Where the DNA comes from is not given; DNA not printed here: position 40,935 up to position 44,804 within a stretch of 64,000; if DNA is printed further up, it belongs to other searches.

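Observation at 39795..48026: Surface protease/inhibitor cluster: C25 gingipain-like peptidase, coiled-coil anchored partner, DUF192, GH12 and a membrane-anchored serpin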

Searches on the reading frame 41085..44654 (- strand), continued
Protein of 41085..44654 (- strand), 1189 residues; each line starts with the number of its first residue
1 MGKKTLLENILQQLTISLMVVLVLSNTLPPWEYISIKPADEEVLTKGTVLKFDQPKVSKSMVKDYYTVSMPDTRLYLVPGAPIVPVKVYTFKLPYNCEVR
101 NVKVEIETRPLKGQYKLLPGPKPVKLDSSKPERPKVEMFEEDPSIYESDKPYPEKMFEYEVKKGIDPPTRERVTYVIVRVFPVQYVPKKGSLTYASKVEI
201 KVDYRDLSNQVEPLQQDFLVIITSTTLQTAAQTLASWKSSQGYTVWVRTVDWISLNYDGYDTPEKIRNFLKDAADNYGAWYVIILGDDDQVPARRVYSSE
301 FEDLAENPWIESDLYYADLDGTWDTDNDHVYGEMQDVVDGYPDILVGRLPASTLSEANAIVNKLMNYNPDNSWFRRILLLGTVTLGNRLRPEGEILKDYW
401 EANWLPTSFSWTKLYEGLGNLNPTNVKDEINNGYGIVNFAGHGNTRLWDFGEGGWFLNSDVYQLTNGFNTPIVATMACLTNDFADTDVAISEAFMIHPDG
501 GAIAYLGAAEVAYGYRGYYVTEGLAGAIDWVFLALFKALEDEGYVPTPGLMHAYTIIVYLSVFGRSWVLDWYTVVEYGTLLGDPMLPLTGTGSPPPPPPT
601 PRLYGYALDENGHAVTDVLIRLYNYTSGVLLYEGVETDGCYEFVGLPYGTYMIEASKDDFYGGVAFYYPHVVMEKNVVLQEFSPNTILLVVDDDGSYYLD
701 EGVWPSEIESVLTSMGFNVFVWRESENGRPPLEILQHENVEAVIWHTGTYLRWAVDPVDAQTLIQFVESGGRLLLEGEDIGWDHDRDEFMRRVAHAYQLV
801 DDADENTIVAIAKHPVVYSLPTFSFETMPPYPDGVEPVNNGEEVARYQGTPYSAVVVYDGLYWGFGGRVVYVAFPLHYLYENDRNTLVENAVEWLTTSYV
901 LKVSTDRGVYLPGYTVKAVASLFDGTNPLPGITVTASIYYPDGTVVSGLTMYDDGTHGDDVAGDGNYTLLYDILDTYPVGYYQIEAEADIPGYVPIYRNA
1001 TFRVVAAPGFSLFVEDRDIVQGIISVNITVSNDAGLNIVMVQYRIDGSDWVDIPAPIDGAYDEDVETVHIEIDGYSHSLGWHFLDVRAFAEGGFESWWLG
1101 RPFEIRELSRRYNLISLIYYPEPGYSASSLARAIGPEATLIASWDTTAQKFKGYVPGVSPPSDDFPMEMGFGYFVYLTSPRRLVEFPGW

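Call 19: find_encoding_contigs(protein=P0129, flank=10000, max_places=1)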
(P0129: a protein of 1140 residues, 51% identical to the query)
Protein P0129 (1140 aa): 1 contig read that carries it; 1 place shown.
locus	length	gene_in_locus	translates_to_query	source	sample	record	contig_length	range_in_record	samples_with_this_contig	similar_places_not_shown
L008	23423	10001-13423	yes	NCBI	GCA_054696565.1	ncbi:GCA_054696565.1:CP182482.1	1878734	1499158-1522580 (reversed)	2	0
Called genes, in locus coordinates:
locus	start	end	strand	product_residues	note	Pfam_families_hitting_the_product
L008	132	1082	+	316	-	PF03466:LysR_substrate (weak), PF12849:PBP_like_2, PF01547:SBP_bac_1 (weak), PF13531:SBP_bac_11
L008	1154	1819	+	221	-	PF00528:BPD_transp_1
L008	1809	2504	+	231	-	PF00005:ABC_tran, PF13175:AAA_15 (weak), PF13304:AAA_21 (weak), PF02463:SMC_N (weak), PF13304:AAA_21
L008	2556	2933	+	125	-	PF09685:MamF_MmsF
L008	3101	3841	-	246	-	PF12796:Ank_2, PF24521:Ank_KRIT1, PF00023:Ank, PF13637:Ank_4, PF13857:Ank_5, PF12796:Ank_2, PF00023:Ank, PF13637:Ank_4, +4 more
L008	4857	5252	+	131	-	PF05942:PaREP1 (weak)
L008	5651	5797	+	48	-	-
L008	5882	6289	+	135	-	PF01909:NTP_transf_2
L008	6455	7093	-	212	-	-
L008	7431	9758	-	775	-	PF04087:DUF389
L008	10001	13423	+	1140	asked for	PF01364:Peptidase_C25, PF13620:CarboxypepD_reg, PF01835:MG2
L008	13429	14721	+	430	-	PF02369:Big_1 (faint), PF13620:CarboxypepD_reg (weak), PF16640:Big_3_5 (weak)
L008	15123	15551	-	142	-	-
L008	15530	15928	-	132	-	-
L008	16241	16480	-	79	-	PF05016:ParE_toxin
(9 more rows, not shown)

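Call 20: find_encoding_contigs(protein=P0125, flank=10000, max_places=1)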
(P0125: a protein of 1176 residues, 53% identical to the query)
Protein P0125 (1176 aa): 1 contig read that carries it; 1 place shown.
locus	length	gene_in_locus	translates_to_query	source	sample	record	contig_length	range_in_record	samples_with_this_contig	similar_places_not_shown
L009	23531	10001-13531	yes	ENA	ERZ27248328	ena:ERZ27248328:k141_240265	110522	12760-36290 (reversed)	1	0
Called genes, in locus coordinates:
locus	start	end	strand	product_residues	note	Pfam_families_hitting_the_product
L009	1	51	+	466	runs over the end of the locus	PF00361:Proton_antipo_M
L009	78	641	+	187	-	PF01725:Ham1p_like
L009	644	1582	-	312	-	PF05569:Peptidase_M56 (weak), PF01435:Peptidase_M48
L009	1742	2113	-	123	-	PF03259:Robl_LC7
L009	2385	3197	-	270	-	-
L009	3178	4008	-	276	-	-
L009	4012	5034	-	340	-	-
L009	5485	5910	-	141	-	-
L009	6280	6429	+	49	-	-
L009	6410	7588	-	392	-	PF04055:Radical_SAM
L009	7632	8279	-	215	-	-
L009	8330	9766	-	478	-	PF22025:ThiI_fer, PF02926:THUMP, PF02568:ThiI, PF00581:Rhodanese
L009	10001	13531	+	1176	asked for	PF01364:Peptidase_C25, PF13620:CarboxypepD_reg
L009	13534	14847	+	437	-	PF02369:Big_1 (faint), PF17789:MG4 (faint), PF09134:Invasin_D3 (faint), PF13620:CarboxypepD_reg, PF28175:T4SS_LegC2C7 (weak)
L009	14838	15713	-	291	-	PF13793:Pribosyltran_N, PF00156:Pribosyltran, PF14572:Pribosyl_synth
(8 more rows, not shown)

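Call 54: predict_structure(alignment_id=A4)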
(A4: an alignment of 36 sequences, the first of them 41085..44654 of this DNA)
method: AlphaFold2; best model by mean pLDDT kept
length: 1189 residues; sequences in the alignment: 36
mean_pLDDT: 89.5   pTM: 0.68
mean pLDDT of the five models: 89.5, 89.1, 88.4, 88.3, 88.1
residues with pLDDT >= 90: 814; 70-90: 311; 50-70: 37; < 50: 27
segments of 3 or more residues with pLDDT < 50: 1-7, 27-40, 132-136
pLDDT, mean of each block of 10 residues (from residue 1): 45 62 51 38 86 90 84 90 94 91 95 93 77 58 93 94 90 93 95 96 82 67 98 96 94 96 96 89 96 86 81 93 86 84 96 97 91 92 87 95 89 94 97 95 92 93 96 95 88 96 95 91 95 93 93 96 89 94 92 80 94 92 84 93 94 88 91 92 91 79 93 95 81 89 94 84 94 94 91 95 94 94 93 93 96 96 88 96 97 94 90 91 90 93 87 90 92 88 93 90 87 90 93 90 91 91 93 93 94 88 93 91 88 92 89 91 89 93 87
secondary structure, 60 per line:
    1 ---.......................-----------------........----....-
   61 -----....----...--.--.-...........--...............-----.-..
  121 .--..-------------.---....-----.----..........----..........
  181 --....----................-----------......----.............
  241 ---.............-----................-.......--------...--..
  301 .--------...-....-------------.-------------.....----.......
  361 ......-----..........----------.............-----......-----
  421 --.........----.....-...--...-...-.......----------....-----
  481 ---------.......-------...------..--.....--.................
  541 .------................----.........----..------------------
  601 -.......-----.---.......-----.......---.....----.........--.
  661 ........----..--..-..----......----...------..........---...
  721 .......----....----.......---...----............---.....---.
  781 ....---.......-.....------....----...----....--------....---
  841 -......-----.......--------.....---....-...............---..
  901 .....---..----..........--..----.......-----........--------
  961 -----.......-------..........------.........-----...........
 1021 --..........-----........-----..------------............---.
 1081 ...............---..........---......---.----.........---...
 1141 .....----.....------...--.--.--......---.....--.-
elements in order (helices of 4 or more, strands of 3 or more residues): H4-26 E44-51 E56-59 E66-69 E74-76 E84-94 E97-111 E119-121 H143-146 E157-166 E171-180 E183-186 E191-206 E218-223 H228-240 E244-249 H250-256 H262-277 E279-285 E294-296 E310-312 H314-317 E345-349 H354-366 H372-375 E376-381 H392-404 E410-415 H423-431 E436-440 E442-444 E447-449 E455-457 H458-461 E472-475 H490-496 E504-506 H517-521 H524-541 H548-563 H568-576 E602-608 E618-624 E630-636 E640-644 E649-657 E660-668 E686-691 E696-698 H705-714 E718-723 H724-727 H732-735 E740-746 E750-752 H757-768 E772-776 H780-784 H788-794 E796-800 E807-810 E822-825 E834-837 E842-847 E853-859 E868-872 H881-895 E899-905 E915-924 E933-939 E945-952 E966-972 E980-989 E996-1004 E1010-1020 E1023-1032 E1038-1045 E1065-1073 E1080-1090 E1099-1108 E1112-1117 H1127-1134 E1138-1145 E1150-1154 E1172-1177 E1181-1185

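Call 59: fold_search(model_id=the predicted structure, library=pdb)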
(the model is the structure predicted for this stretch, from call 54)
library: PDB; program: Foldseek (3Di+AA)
matches with E <= 10: 1908; with E <= 0.001: 825
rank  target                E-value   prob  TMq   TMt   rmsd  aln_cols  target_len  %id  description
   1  4ief_D                1.1e-21  1.00  0.24  0.64  21.7       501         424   16  Complex of Porphyromonas gingivalis RgpB pro- and mature domains (released 2013-04-10)
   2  1cvr                  3.2e-21  1.00  0.25  0.65  21.5       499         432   17  Crystal structure of the Arg specific cysteine proteinase gingipain R (RGPB) (released 2000-03-01)
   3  6i9a_A                5.5e-20  1.00  0.25  0.61  21.2       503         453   16  Porphyromonas gingivalis gingipain K (Kgp) in complex with inhibitor KYT-36 (released 2019-03-13)
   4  4rbm                  2.6e-19  1.00  0.25  0.63  21.1       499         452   16  Porphyromonas gingivalis gingipain K (Kgp) catalytic and immunoglobulin superfamily-like domains (released 2014-10-08)
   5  6za2_A                1.7e-10  1.00  0.16  0.17  32.5      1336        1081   10  Crystal structure of dimeric latent PorU from Porphyromonas gingivalis (released 2021-09-29)
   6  6za2_B                2.4e-10  1.00  0.16  0.17  32.8      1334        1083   11  Crystal structure of dimeric latent PorU from Porphyromonas gingivalis (released 2021-09-29)
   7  5i5k_B                1.7e-09  1.00  0.09  0.07  23.1       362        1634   13  Structure of complement C5 in complex with eculizumab (released 2016-03-16)
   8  8coe_C                2.9e-09  1.00  0.09  0.16  23.2       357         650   12  complement C5 in complex with the LCP0195 nanobody (released 2024-01-03)
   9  4u48                  2.9e-09  1.00  0.11  0.09  27.2       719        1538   10  Crystal structure of Salmonella alpha-2-macroglobulin (released 2014-09-17)
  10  5i5k_A                3.8e-09  1.00  0.09  0.07  23.3       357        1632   12  Structure of complement C5 in complex with eculizumab (released 2016-03-16)
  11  6s7t_G                4.7e-09  1.00  0.15  0.37  10.5       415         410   12  Cryo-EM structure of human oligosaccharyltransferase complex OST-B (released 2019-12-18)
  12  4u4j                  4.7e-09  1.00  0.11  0.09  23.0       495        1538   11  Crystal structure of Salmonella alpha-2-macroglobulin mutant Y1175G (released 2014-09-17)
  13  3cu7_A                5.5e-09  1.00  0.09  0.07  23.2       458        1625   13  Human Complement Component 5 (released 2008-06-10)
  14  3cu7_B                6.5e-09  1.00  0.09  0.08  23.3       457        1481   12  Human Complement Component 5 (released 2008-06-10)
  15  9sv8_B                6.9e-09  1.00  0.09  0.16  22.5       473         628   13  Herpes simplex virus 2 delta28-73 glycoprotein C ectodomain in complex with C3b (released 2025-12-10)
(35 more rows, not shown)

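Call 63: find_related_loci(query=A1, collection=metagenome_contigs, flank=10000)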
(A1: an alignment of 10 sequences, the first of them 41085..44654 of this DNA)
Query A1 (1189 aa) in metagenome_contigs; peptide patterns used: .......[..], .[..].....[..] (x = any residue, [..] = any of these).
428 stretches matched a pattern; 263 encode a relative of the query (tblastn E <= 1e-3); the best 80 are kept; 80 distinct loci.
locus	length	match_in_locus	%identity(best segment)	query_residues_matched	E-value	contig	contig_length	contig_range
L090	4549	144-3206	89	2-1022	0e+0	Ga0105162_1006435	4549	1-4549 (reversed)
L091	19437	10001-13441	55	40-1185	0e+0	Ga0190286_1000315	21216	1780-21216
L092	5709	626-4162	54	4-1185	0e+0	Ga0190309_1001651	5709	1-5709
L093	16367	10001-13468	55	27-1185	0e+0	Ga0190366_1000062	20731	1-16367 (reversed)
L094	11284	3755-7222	55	27-1185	0e+0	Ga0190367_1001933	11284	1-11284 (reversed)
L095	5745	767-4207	55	40-1185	0e+0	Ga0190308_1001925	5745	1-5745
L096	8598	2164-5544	51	50-1185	0e+0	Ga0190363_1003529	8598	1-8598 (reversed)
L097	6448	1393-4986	51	3-1189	0e+0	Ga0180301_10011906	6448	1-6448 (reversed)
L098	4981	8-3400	48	50-1188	0e+0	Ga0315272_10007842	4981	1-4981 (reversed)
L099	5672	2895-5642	56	38-951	0e+0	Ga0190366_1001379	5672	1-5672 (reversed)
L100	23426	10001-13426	53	48-1189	0e+0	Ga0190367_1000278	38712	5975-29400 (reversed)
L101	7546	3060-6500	47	36-1185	0e+0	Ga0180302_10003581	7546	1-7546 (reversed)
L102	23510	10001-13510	47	10-1185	0e+0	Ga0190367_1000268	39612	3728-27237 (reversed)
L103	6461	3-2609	54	311-1185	0e+0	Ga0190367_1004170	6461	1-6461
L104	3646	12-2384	53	389-1185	0e+0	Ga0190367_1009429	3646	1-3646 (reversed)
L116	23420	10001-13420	48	44-1185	0e+0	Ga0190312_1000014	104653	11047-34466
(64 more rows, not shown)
